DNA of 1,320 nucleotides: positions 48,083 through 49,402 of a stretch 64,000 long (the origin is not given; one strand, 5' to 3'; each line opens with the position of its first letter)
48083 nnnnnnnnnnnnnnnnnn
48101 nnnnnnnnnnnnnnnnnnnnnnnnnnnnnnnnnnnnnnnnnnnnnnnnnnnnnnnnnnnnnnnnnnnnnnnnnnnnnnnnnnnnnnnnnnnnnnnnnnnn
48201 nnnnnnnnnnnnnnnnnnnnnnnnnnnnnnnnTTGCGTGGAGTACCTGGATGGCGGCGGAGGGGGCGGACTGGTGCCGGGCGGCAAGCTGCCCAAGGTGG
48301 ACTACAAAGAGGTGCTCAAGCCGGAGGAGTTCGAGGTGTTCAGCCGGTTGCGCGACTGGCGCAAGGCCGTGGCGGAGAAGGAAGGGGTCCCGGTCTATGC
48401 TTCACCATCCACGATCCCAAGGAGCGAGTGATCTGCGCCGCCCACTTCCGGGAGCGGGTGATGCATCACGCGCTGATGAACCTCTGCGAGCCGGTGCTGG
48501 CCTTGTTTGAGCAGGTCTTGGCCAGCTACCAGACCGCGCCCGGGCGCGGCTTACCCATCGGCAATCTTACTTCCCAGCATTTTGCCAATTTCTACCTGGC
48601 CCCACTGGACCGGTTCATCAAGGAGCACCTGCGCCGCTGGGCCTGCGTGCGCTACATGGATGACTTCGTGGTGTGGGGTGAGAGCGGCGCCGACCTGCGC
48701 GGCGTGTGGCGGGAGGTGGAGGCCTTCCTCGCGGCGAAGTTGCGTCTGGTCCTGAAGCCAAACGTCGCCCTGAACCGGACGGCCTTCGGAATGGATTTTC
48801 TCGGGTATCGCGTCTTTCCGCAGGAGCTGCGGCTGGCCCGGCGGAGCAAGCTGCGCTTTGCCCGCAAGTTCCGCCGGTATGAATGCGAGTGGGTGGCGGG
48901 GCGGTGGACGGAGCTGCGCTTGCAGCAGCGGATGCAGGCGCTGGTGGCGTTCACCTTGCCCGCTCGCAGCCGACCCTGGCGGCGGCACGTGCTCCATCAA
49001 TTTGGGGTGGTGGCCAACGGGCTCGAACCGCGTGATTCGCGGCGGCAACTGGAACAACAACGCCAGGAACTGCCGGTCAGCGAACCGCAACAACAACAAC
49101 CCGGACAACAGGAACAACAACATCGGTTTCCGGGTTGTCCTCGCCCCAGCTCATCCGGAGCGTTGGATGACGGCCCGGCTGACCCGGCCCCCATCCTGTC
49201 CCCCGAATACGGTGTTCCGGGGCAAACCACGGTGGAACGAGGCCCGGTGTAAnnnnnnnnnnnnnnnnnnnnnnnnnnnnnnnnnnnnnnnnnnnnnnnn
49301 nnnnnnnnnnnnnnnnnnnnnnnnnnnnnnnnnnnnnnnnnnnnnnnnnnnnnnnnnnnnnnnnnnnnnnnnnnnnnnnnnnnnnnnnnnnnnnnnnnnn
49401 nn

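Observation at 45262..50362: About 4.4-kb accessory island bounded by two diverged copies of an MFS gene 5' end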

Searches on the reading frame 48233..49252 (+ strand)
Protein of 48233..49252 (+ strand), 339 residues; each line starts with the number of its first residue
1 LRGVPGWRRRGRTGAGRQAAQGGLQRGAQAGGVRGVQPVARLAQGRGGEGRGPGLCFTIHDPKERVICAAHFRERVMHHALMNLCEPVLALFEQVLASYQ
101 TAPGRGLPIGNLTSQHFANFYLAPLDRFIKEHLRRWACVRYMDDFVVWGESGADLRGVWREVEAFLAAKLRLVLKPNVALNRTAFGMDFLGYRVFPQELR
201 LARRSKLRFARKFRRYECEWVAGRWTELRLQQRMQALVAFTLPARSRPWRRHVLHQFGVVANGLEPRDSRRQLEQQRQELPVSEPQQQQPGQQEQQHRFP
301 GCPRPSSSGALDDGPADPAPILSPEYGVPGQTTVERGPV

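Call 5: search_protein_families(library=pfam, proteins=[window:48233-49252:+], max_evalue=0.01)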
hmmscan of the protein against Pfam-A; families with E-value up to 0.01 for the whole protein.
window:48233-49252:+ (339 aa): 1 family
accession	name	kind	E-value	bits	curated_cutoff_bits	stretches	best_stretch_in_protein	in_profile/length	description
PF00078.32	RVT_1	-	3.8e-06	27.2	29.6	1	97-174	110-184/205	Reverse transcriptase (RNA-dependent DNA polymerase)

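Call 19: find_homologous_proteins(query=window:48233-49252:+, max_evalue=0.00001)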
Query window:48233-49252:+ (339 aa): 4966 proteins with E <= 0.00001 among 8000 candidates; the best 120 are listed.
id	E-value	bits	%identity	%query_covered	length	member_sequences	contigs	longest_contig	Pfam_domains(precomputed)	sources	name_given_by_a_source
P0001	2.1e-151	522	90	70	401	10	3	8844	PF00078.33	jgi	jgi:RNA-directed DNA polymerase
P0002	5.4e-137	475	93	54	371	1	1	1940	PF00078.33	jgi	jgi:retron-type reverse transcriptase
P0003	1.1e-136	474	87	74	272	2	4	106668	-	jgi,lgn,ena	-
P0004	1.5e-134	467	75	74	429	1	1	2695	PF00078.33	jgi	jgi:retron-type reverse transcriptase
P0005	3.5e-127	442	76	65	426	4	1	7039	PF00078.33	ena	-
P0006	3.9e-127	442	80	65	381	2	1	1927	PF00078.33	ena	-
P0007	1.0e-126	441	74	71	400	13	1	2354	PF00078.33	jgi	jgi:RNA-directed DNA polymerase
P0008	2.7e-126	439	80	74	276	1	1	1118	PF00078.33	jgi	jgi:hypothetical protein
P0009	3.7e-125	436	74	70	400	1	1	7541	PF00078.33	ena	-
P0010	8.4e-125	434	82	63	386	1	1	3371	PF00078.33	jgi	jgi:hypothetical protein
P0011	2.1e-123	430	78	65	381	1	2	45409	PF00078.33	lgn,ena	-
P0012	2.4e-123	430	78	65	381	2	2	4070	PF00078.33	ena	-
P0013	3.2e-123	429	74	70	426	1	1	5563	PF00078.33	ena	-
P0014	3.2e-123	429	74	70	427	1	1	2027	PF00078.33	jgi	jgi:hypothetical protein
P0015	5.8e-123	428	74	70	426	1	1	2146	PF00078.33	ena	-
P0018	3.4e-121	423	83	60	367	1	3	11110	PF00078.33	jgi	jgi:RNA-directed DNA polymerase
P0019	7.1e-121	422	73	70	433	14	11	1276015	PF00078.33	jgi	jgi:retron-type reverse transcriptase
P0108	2.0e-109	384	89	58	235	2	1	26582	-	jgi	jgi:hypothetical protein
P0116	2.0e-108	381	78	65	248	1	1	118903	PF00078.33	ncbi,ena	-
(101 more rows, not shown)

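Call 21: find_encoding_contigs(protein=P0003, flank=10000, max_places=4)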
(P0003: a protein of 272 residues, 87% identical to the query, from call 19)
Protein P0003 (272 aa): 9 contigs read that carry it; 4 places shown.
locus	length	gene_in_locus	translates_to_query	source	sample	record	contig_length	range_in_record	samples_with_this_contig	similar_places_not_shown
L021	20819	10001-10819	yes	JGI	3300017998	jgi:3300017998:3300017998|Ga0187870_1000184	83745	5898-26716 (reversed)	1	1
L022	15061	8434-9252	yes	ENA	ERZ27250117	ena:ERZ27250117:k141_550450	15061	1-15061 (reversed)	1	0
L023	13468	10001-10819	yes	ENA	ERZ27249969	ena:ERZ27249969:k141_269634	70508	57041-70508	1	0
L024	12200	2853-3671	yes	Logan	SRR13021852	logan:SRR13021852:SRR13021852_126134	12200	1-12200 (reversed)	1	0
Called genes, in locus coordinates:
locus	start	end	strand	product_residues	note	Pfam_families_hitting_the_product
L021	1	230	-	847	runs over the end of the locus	PF11897:DUF3417, PF00343:Phosphorylase, PF28476:GlgP_C (weak)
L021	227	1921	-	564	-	PF02878:PGM_PMM_I, PF02879:PGM_PMM_II, PF02880:PGM_PMM_III, PF00408:PGM_PMM_IV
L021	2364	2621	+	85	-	PF00312:Ribosomal_S15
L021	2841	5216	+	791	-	PF01138:RNase_PH, PF03725:RNase_PH_C, PF03726:PNPase, PF01138:RNase_PH, PF00013:KH_1, PF00575:S1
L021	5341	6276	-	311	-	PF13173:AAA_14, PF13635:DUF4143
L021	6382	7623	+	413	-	PF00872:Transposase_mut, PF10551:MULE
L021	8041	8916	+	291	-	PF03781:FGE-sulfatase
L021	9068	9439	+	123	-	PF00570:HRDC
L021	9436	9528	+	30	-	-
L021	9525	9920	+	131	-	-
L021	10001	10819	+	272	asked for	-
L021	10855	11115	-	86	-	PF20720:nSTAND3 (weak), PF13173:AAA_14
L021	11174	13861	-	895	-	PF00270:DEAD, PF22527:DEXQc_Suv3 (weak), PF00271:Helicase_C (faint), PF13245:AAA_19 (faint)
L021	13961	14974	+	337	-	PF00348:polyprenyl_synt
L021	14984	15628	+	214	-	PF07638:Sigma70_ECF, PF04542:Sigma70_r2, PF08281:Sigma70_r4_2, PF04545:Sigma70_r4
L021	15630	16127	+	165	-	-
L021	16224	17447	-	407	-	PF02674:Colicin_V (weak)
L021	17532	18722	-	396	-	PF01041:DegT_DnrJ_EryC1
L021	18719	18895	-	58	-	-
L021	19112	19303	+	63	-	-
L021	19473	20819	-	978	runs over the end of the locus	PF23500:DUF7133, PF13646:HEAT_2 (faint), PF00034:Cytochrom_C (faint)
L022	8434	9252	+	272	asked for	-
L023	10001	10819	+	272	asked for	-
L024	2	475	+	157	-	?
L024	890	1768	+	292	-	PF03781:FGE-sulfatase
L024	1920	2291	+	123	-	PF00570:HRDC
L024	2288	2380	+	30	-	-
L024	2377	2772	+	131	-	-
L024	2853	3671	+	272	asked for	-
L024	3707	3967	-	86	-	PF20720:nSTAND3 (weak), PF13173:AAA_14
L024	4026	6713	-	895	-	PF00270:DEAD, PF22527:DEXQc_Suv3 (weak), PF00271:Helicase_C (faint), PF13245:AAA_19 (faint)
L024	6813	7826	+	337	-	PF00348:polyprenyl_synt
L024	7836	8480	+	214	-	PF07638:Sigma70_ECF, PF04542:Sigma70_r2, PF08281:Sigma70_r4_2, PF04545:Sigma70_r4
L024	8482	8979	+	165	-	-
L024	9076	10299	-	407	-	PF02674:Colicin_V (weak)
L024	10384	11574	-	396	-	PF01041:DegT_DnrJ_EryC1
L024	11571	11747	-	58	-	-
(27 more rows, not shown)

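Call 22: find_encoding_contigs(protein=P0108, flank=10000, max_places=3)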
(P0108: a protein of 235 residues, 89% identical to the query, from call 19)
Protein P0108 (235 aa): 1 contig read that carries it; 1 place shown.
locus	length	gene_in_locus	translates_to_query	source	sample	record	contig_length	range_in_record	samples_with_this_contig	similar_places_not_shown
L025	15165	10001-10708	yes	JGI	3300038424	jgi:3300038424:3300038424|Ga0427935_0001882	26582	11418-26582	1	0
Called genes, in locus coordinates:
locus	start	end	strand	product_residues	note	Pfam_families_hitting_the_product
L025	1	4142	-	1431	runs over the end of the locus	PF20148:DUF6531, PF25023:TEN_YD-shell (weak), PF05593:RHS_repeat (weak), PF25023:TEN_YD-shell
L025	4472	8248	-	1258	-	PF13385:Laminin_G_3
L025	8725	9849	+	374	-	PF03781:FGE-sulfatase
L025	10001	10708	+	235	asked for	-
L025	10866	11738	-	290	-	PF20434:BD-FAE, PF07859:Abhydrolase_3, PF00326:Peptidase_S9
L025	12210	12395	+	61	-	-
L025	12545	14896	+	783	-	PF01301:Glyco_hydro_35, PF02449:Glyco_hydro_42 (weak), PF13364:BetaGal_ABD2 (faint), PF21317:BetaGal_ABD_1, PF21467:BetaGal_gal-bd, PF00754:F5_F8_type_C, PF22633:F5_F8_type_C_2 (weak)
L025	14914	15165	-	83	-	?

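Call 30: find_encoding_contigs(protein=P0001, flank=10000, max_places=3)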
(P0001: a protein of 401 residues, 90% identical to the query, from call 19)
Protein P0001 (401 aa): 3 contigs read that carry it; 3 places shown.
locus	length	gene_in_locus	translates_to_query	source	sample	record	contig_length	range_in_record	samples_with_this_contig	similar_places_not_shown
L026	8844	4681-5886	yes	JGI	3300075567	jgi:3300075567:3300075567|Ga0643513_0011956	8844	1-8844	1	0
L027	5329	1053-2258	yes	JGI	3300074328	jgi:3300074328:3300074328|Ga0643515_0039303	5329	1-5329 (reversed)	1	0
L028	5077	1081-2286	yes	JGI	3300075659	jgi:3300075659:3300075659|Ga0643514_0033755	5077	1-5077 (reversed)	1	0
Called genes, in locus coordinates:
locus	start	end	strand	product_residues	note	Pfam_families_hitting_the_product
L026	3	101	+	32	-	?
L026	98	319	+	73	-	-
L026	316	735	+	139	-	-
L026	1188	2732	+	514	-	PF05876:GpA_ATPase, PF20454:GpA_nuclease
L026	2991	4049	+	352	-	PF03781:FGE-sulfatase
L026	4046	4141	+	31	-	-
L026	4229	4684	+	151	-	PF00570:HRDC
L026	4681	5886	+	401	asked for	PF00078:RVT_1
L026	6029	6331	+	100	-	-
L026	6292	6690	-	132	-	-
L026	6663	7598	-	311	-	-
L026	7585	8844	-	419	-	?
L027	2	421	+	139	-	?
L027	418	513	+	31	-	-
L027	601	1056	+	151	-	PF00570:HRDC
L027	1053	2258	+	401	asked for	PF00078:RVT_1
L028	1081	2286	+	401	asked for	PF00078:RVT_1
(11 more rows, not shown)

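Call 31: find_encoding_contigs(protein=P0019, flank=8000, max_places=4)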
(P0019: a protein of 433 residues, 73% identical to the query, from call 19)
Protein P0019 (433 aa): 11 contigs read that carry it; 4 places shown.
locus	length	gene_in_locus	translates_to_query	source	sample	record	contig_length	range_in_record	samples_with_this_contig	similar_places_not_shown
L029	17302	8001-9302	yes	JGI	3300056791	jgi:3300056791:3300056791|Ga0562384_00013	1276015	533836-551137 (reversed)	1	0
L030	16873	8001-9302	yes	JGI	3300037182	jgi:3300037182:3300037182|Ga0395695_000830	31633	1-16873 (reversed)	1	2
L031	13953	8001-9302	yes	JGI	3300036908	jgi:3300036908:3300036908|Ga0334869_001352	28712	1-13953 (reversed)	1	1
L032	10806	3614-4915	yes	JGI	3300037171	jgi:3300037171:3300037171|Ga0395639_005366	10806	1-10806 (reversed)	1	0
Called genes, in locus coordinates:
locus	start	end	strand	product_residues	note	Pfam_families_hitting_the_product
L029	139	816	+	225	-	-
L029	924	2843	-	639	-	PF01935:DUF87 (weak), PF10412:TrwB_AAD_bind (faint)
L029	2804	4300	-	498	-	-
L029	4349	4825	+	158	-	PF00436:SSB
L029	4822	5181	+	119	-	-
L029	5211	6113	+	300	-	-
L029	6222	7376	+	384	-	PF03781:FGE-sulfatase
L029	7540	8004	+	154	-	PF00570:HRDC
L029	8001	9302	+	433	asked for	PF00078:RVT_1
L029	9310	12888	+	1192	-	PF13620:CarboxypepD_reg, PF13715:CarbopepD_reg_2, PF07705:CARDB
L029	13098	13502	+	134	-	-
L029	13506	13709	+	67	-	-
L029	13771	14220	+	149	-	PF19715:DUF6210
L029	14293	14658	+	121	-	-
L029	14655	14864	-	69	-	PF13538:UvrD_C_2 (weak)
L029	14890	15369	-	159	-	PF01272:GreA_GreB (weak)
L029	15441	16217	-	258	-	PF05175:MTS, PF13489:Methyltransf_23, PF01209:Ubie_methyltran (weak), PF13649:Methyltransf_25, PF13847:Methyltransf_31, PF08241:Methyltransf_11, PF08242:Methyltransf_12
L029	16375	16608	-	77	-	PF02201:SWIB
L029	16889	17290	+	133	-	PF20586:DUF6788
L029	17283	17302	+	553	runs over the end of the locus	PF01609:DDE_Tnp_1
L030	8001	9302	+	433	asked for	PF00078:RVT_1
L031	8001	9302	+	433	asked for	PF00078:RVT_1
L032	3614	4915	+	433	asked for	PF00078:RVT_1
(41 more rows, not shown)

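Call 50: find_encoding_contigs(protein=P0116, flank=8000, max_places=3)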
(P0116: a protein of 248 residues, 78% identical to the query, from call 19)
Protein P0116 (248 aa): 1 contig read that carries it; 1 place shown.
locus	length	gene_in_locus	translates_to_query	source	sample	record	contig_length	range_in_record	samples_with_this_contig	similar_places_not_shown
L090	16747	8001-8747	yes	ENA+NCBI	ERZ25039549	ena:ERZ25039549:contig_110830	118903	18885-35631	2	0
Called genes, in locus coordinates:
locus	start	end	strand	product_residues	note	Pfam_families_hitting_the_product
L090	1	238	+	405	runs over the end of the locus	PF07940:Hepar_II_III_C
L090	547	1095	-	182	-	-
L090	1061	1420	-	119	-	-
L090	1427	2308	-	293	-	-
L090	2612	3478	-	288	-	PF00850:Hist_deacetyl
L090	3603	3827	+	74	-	-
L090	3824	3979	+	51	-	-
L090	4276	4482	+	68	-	-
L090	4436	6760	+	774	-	PF03781:FGE-sulfatase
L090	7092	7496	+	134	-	PF00570:HRDC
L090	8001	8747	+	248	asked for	PF00078:RVT_1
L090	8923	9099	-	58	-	-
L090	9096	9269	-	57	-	-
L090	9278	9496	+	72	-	-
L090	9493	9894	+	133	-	-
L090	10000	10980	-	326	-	PF00271:Helicase_C (weak), PF03461:TRCF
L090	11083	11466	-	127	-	-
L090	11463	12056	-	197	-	PF00270:DEAD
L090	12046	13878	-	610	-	PF17757:UvrB_inter, PF02559:CarD_TRCF_RID (weak)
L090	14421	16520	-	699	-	PF01656:CbiA (weak), PF06564:CBP_BcsQ (weak), PF10609:ParA, PF13614:AAA_31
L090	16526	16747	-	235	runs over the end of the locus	PF02563:Poly_export, PF10531:SLBB (faint), PF22461:SLBB_2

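Call 51: find_encoding_contigs(protein=P0018, flank=8000, max_places=3)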
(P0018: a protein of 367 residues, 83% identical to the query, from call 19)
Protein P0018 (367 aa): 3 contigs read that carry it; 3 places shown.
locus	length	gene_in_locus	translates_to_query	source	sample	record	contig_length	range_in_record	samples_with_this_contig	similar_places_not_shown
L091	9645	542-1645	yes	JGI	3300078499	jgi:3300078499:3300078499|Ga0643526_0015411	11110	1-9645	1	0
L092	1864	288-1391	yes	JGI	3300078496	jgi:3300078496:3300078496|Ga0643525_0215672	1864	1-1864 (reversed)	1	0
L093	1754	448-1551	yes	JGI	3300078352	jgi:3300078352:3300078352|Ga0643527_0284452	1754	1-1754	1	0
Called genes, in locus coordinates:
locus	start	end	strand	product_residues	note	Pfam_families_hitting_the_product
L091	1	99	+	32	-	?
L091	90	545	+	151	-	PF00570:HRDC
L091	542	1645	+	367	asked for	PF00078:RVT_1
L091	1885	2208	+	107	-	PF05136:Phage_portal_2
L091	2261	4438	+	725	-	PF00069:Pkinase (weak), PF07714:PK_Tyr_Ser-Thr, PF00069:Pkinase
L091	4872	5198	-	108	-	-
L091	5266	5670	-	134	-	PF01844:HNH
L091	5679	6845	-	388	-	PF25047:Beta-prop_TEP1_2nd, PF23381:Beta-prop_IFT122_1st, PF23414:Beta-prop_EML_2, PF24805:EIF3I, PF24807:WD40_CDC20-Fz, PF24814:WD40_Prp19, PF25172:Beta-prop_WDR3_2nd, PF25173:Beta-prop_WDR3_1st, +14 more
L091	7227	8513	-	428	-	PF13927:Ig_3 (faint), PF01839:FG-GAP (faint), PF13517:FG-GAP_3, PF07593:UnbV_ASPIC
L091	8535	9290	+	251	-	PF04542:Sigma70_r2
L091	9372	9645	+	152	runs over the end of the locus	-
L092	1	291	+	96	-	?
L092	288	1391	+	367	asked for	PF00078:RVT_1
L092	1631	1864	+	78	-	?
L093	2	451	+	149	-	?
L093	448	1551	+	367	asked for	PF00078:RVT_1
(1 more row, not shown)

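Call 54: search_protein_families(library=ncbifam, proteins=[L021:6382-7623:+], max_evalue=0.01)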
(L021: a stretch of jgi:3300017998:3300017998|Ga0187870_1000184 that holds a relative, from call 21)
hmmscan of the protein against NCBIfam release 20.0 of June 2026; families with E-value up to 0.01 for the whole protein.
L021:6382-7623:+ (413 aa): 4 families
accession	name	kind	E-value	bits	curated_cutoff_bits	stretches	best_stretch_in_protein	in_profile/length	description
NF033543.2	transpos_IS256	equivalog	1.9e-97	326.3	150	1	44-377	1-335/338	IS256 family transposase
NF041731.2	transpos_ISH6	equivalog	4.9e-19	68.4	240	1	35-357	37-381/414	ISH6 family transposase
NF033544.1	transpos_IS1249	exception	4.7e-13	49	300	1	158-351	83-263/382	IS1249 family transposase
NF033587.1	transpos_IS6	equivalog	3.2e-06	27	125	1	111-307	12-198/202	IS6 family transposase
